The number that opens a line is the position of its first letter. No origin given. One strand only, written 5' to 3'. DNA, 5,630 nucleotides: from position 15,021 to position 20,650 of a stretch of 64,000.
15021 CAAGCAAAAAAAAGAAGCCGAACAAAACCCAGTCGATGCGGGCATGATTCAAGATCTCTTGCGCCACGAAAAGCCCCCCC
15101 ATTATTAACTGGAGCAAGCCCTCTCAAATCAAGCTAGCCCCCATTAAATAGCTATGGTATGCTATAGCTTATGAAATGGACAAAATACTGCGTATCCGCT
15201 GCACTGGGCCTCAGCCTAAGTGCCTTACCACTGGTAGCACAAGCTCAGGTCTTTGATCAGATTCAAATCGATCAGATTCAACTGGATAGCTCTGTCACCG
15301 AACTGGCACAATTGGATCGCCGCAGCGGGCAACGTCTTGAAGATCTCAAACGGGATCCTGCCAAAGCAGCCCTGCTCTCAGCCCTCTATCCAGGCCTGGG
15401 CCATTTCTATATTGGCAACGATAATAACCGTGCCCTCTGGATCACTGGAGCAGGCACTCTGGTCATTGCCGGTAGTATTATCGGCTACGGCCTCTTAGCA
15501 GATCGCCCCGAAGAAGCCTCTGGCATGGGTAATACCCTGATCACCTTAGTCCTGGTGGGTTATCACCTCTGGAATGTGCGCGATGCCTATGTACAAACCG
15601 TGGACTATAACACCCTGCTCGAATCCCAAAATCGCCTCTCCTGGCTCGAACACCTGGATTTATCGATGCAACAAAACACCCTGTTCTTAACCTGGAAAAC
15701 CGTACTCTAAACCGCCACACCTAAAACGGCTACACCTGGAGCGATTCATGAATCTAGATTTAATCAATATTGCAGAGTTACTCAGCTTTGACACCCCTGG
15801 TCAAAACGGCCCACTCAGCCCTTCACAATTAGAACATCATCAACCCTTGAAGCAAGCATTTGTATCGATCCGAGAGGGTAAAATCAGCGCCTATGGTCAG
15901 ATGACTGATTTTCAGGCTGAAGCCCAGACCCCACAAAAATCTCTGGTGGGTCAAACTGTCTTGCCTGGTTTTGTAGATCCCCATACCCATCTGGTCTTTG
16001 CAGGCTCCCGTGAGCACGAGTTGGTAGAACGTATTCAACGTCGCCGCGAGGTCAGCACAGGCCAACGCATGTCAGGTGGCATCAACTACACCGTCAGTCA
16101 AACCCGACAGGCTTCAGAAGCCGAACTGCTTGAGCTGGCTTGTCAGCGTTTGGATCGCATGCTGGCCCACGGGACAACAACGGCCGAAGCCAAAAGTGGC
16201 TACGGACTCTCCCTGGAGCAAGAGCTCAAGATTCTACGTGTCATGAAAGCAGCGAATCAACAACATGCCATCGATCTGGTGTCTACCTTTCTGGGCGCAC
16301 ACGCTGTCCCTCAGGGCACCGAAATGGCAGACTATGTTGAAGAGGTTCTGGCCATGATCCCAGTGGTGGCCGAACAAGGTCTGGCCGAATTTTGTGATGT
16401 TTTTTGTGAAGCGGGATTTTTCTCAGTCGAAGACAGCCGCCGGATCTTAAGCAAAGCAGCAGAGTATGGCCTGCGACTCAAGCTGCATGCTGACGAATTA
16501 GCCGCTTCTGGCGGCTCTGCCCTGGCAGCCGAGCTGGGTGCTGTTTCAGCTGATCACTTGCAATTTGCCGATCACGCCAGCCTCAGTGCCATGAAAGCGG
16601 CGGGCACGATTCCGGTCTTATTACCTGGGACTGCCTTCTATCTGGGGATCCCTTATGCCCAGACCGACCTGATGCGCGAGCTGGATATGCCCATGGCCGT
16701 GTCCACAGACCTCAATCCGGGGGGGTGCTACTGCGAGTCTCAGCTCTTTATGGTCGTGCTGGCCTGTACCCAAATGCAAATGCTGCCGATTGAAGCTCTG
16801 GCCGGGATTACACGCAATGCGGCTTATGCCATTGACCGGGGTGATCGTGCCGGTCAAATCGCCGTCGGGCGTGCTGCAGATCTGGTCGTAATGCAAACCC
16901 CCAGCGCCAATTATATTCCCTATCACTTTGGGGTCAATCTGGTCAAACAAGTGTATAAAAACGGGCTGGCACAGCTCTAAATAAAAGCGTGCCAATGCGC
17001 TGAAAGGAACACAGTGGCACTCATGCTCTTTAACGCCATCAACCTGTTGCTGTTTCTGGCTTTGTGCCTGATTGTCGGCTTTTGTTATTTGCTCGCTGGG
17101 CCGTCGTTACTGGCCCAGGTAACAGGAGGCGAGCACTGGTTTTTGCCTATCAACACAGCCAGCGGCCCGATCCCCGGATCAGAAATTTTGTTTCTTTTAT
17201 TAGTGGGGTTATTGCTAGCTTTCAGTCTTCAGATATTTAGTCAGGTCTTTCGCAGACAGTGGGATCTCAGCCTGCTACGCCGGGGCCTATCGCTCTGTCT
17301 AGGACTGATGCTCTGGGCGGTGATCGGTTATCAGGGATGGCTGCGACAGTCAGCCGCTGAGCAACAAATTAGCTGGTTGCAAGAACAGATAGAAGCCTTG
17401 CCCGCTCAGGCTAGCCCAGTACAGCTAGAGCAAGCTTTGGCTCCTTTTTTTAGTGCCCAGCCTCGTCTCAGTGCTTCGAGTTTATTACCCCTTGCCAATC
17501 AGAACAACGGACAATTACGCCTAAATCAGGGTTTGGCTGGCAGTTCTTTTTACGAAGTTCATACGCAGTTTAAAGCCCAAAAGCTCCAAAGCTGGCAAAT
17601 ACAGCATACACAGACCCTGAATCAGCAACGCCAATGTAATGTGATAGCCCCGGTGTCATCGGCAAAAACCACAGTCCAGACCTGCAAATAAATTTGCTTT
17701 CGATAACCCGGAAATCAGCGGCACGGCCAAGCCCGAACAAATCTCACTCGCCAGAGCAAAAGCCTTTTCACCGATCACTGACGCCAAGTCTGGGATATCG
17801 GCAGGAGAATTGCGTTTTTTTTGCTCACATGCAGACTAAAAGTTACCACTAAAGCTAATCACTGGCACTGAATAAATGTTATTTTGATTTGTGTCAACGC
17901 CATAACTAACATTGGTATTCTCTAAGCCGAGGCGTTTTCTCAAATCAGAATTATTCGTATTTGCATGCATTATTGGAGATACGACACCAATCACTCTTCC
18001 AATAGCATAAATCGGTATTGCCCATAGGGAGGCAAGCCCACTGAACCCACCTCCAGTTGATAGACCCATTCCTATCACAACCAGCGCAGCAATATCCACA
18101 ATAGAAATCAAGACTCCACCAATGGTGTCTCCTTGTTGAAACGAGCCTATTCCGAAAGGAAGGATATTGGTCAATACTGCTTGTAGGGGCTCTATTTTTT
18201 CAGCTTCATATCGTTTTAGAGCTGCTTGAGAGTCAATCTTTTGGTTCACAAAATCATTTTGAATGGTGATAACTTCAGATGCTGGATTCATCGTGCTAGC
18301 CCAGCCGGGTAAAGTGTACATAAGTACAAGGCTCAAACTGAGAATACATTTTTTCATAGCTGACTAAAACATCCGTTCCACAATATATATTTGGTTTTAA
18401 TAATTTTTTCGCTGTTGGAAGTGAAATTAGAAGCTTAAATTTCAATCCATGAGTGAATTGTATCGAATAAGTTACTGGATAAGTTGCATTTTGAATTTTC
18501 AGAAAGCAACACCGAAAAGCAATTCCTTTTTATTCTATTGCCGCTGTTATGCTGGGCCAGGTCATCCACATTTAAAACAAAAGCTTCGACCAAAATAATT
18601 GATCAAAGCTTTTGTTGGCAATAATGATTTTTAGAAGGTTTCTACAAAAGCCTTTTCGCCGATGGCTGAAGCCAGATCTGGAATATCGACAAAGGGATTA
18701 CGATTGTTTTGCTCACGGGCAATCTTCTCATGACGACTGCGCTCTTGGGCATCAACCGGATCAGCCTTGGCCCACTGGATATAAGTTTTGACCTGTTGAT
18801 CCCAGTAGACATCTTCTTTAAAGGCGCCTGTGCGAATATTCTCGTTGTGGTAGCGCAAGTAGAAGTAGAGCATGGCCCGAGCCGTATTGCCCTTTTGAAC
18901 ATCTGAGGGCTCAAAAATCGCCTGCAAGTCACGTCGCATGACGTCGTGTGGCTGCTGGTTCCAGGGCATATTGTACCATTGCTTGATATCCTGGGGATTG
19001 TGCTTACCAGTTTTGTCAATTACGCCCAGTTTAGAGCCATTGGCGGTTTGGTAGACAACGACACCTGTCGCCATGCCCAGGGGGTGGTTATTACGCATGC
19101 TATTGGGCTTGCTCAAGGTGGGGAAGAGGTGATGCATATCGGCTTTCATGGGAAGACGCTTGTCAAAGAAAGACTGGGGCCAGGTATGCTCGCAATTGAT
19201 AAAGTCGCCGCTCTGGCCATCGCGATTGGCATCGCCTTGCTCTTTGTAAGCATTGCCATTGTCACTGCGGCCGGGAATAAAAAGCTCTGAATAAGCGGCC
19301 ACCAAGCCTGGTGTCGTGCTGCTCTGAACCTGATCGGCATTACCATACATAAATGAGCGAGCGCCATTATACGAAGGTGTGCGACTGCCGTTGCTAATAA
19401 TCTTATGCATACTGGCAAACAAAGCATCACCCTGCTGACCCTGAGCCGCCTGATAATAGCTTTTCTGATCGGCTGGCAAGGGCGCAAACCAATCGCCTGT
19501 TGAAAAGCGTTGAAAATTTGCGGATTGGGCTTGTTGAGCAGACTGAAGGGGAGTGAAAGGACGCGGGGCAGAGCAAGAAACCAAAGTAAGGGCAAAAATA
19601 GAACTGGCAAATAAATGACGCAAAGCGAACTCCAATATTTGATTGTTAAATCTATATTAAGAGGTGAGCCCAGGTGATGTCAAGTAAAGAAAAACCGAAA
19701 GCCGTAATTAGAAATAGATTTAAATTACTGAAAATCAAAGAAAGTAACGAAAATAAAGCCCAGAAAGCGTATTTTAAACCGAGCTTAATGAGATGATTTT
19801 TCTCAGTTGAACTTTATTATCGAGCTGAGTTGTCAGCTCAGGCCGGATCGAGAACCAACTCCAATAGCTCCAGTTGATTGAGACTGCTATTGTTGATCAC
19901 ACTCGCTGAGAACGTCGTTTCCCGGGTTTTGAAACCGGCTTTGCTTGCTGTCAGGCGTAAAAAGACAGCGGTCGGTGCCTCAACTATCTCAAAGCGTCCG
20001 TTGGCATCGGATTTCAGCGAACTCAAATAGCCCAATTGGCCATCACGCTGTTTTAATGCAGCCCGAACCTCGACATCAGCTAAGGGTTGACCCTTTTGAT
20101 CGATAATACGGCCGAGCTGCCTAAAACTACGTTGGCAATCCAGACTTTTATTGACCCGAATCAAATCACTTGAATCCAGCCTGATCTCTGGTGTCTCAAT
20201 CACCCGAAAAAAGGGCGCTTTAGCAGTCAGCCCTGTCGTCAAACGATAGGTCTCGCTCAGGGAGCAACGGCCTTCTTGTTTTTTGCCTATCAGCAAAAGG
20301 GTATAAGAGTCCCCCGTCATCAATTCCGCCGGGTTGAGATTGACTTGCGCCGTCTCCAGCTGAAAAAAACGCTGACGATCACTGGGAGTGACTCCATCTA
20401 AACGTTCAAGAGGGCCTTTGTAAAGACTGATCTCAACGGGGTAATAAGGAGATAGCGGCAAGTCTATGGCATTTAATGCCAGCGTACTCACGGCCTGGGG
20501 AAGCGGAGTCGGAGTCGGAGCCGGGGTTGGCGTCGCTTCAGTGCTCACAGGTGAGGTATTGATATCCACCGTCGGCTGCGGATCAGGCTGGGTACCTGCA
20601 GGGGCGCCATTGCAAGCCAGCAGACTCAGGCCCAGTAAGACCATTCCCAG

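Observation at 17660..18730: Low-GC 0.8-kb islet flanked by imperfect direct repeats of the endonuclease I gene 3' end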

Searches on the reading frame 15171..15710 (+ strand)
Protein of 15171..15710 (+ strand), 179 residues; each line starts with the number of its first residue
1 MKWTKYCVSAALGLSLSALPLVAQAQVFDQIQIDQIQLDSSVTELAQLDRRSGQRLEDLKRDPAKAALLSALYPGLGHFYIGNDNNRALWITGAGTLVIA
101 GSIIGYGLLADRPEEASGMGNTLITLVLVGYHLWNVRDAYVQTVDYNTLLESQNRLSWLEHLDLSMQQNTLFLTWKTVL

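Call 7: search_protein_families(library=pfam, proteins=[window:15171-15710:+], max_evalue=0.01)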
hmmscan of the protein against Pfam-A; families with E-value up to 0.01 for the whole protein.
window:15171-15710:+ (179 aa): 1 family
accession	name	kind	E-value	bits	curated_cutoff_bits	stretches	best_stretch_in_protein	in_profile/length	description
PF18935.5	DUF5683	-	0.0055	17.2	26.7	0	61-82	3-24/151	Family of unknown function (DUF5683)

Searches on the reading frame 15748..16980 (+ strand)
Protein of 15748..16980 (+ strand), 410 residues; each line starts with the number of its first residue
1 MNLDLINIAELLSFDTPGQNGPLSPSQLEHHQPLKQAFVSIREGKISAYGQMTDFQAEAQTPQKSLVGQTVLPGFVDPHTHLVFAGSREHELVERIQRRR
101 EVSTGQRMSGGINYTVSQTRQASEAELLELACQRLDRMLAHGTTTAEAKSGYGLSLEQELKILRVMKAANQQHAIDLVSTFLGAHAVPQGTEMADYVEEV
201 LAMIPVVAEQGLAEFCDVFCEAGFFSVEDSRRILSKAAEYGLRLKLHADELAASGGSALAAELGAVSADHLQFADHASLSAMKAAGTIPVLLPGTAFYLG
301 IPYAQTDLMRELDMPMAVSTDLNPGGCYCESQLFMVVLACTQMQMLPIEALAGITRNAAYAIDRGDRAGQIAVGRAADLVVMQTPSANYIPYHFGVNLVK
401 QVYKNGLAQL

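Call 7: search_protein_families(library=pfam, proteins=[window:15748-16980:+], max_evalue=0.01)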
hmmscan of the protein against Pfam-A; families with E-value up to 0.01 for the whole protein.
window:15748-16980:+ (410 aa): 2 families
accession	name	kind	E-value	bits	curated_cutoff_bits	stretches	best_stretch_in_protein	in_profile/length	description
PF07969.17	Amidohydro_3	-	7.4e-19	69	29.7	2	120-383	151-445/472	Amidohydrolase family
PF01979.26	Amidohydro_1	-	1.5e-13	51.1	25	1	70-406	1-342/345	Amidohydrolase family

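Call 15: find_encoding_contigs(protein=window:15748-16980:+, flank=10000, max_places=10)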
Protein window:15748-16980:+ (410 aa): no gene with exactly this product is on record in the collection.

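Call 17: find_homologous_proteins(query=window:15748-16980:+, max_evalue=1e-50)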
Query window:15748-16980:+ (410 aa): 7978 proteins with E <= 1e-50 among 8000 candidates; the best 120 are listed.
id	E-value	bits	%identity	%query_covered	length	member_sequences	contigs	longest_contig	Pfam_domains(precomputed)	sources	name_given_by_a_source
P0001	2.4e-192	657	74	99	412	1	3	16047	PF07969.18,PF01979.27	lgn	-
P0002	4.5e-188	643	72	99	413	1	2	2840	PF07969.18,PF01979.27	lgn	-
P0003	7.8e-188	642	72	100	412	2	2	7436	PF07969.18,PF01979.27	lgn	-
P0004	3.6e-186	637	71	100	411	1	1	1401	PF07969.18,PF01979.27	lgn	-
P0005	4.7e-186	636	71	100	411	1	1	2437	PF07969.18,PF01979.27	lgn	-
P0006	6.8e-185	633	71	99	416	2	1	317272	PF07969.18,PF01979.27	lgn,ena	-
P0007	4.2e-183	627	71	99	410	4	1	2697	PF07969.18,PF01979.27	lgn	-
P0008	5.0e-182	623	70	100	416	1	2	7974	PF07969.18,PF01979.27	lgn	-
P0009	7.4e-182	623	70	100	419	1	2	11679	PF07969.18,PF01979.27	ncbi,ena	ncbi:MAG: imidazolonepropionase [Candidatus Sericytochromatia bacterium]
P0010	7.9e-182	622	70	100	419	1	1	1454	PF07969.18,PF01979.27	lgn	-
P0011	2.7e-180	617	71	98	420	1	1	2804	PF07969.18,PF01979.27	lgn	-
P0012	1.1e-177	609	68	99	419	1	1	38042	PF07969.18,PF01979.27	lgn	-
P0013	1.5e-177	608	68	99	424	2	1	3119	PF07969.18,PF01979.27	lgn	-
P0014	1.7e-174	598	67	100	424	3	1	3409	PF07969.18,PF01979.27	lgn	-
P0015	3.0e-174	597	67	98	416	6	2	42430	PF07969.18,PF01979.27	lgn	-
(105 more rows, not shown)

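Call 18: find_encoding_contigs(protein=P0001, flank=10000, max_places=3)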
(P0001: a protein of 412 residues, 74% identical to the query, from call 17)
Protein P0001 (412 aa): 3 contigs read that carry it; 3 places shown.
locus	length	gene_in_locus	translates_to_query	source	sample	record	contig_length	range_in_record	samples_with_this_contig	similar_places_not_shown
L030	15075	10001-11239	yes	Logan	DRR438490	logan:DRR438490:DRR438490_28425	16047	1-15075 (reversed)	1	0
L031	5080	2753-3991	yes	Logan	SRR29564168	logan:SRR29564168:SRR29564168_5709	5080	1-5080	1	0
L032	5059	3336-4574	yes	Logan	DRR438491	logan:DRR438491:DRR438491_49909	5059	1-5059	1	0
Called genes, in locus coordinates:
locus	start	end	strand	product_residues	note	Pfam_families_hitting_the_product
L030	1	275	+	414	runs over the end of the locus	?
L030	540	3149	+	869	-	PF13191:AAA_16, PF13401:AAA_22 (faint), PF25873:WHD_MalT, PF17874:TPR_MalT, PF00196:GerE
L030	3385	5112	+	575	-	PF02108:FliH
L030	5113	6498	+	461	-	PF02874:ATP-synt_ab_N (weak), PF00006:ATP-synt_ab, PF18269:T3SS_ATPase_C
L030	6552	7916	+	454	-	PF01595:CNNM, PF00571:CBS (weak), PF03471:CorC_HlyC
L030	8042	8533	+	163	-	-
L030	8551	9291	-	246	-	-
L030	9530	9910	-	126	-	PF14559:TPR_19 (weak)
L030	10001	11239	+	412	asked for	PF01979:Amidohydro_1, PF07969:Amidohydro_3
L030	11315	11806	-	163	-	-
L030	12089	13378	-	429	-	PF00079:Serpin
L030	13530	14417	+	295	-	PF12784:PDDEXK_2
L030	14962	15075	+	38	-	?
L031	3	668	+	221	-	?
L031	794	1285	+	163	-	-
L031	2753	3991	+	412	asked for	PF01979:Amidohydro_1, PF07969:Amidohydro_3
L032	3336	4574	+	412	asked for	PF01979:Amidohydro_1, PF07969:Amidohydro_3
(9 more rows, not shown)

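Call 19: find_encoding_contigs(protein=P0006, flank=10000, max_places=3)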
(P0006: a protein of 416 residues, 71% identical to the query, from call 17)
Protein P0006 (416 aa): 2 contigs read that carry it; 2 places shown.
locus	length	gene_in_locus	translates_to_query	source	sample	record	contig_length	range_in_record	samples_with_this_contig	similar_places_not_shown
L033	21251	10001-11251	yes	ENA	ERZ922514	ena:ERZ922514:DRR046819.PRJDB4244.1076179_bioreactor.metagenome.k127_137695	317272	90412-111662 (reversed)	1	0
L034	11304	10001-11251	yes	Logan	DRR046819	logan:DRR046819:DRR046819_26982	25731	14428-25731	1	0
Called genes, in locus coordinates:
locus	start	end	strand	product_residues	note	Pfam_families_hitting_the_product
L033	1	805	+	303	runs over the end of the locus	PF13207:AAA_17 (faint), PF00406:ADK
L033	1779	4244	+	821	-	PF01058:Oxidored_q6, PF00329:Complex1_30kDa, PF00346:Complex1_49kDa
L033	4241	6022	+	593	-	PF14697:Fer4_21 (faint), PF12797:Fer4_2 (faint), PF12838:Fer4_7, PF13237:Fer4_10 (faint), PF00037:Fer4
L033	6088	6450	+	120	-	PF00507:Oxidored_q4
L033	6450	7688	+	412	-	PF00146:NADHdh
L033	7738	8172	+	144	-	PF00293:NUDIX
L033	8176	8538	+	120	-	PF00293:NUDIX (faint)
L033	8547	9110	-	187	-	PF03330:DPBB_1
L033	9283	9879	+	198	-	-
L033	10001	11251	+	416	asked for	PF01979:Amidohydro_1, PF07969:Amidohydro_3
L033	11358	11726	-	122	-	PF00072:Response_reg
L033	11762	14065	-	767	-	PF00989:PAS, PF08448:PAS_4, PF13426:PAS_9, PF08447:PAS_3, PF00989:PAS, PF08448:PAS_4, PF13426:PAS_9, PF00989:PAS, +6 more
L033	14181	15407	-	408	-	PF03453:MoeA_N, PF00994:MoCF_biosynth, PF03454:MoeA_C (weak)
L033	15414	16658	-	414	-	PF00226:DnaJ, PF01556:DnaJ_C, PF00684:DnaJ_CXXCXGXG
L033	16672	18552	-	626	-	PF00012:HSP70, PF06723:MreB_Mbl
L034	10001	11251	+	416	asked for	PF01979:Amidohydro_1, PF07969:Amidohydro_3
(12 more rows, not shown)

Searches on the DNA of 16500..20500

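Call 69: search_rna_families(source=window, start=16500, end=20500, threshold=evalue, max_evalue=1)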
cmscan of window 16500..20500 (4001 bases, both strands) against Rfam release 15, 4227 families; matches with E-value up to 1: 1.
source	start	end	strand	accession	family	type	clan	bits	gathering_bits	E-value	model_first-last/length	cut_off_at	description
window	17881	17951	-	RF03450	MIR1513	Gene; miRNA;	-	21.9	95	0.81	1-91/91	no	MIR1513 microRNA precursor family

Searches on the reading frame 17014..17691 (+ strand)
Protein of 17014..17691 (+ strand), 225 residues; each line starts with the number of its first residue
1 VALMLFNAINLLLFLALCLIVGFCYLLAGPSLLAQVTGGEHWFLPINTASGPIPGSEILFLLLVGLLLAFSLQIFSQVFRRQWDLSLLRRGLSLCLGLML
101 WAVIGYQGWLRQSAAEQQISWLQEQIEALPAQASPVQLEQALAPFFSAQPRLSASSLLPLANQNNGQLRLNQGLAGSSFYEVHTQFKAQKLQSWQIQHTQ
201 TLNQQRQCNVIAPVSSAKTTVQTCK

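Call 7: search_protein_families(library=pfam, proteins=[window:17014-17691:+], max_evalue=0.01)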
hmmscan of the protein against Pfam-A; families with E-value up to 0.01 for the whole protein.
window:17014-17691:+ (225 aa): 0 families

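Call 8: search_protein_families(library=ncbifam, proteins=[window:17014-17691:+], max_evalue=0.01)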
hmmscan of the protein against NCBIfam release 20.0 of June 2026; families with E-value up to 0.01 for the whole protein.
window:17014-17691:+ (225 aa): 0 families

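Call 37: search_protein_families(library=phrogs, proteins=[window:17014-17691:+], max_evalue=0.01)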
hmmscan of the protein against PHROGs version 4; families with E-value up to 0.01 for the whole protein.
window:17014-17691:+ (225 aa): 0 families
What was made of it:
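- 17014..17691 (+): Convergent 225-aa membrane-protein ORF of unknown family that bounds the islet. It has normal composition. No Pfam, NCBIfam or PHROG hit (calls 7, 8, 37).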

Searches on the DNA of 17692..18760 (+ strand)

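Call 60: search_dna_similar(query=window:17692-18760:+, collection=phages, mode=distant, max_rows=5)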
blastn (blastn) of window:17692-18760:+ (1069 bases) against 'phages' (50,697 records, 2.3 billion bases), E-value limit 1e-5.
No match.
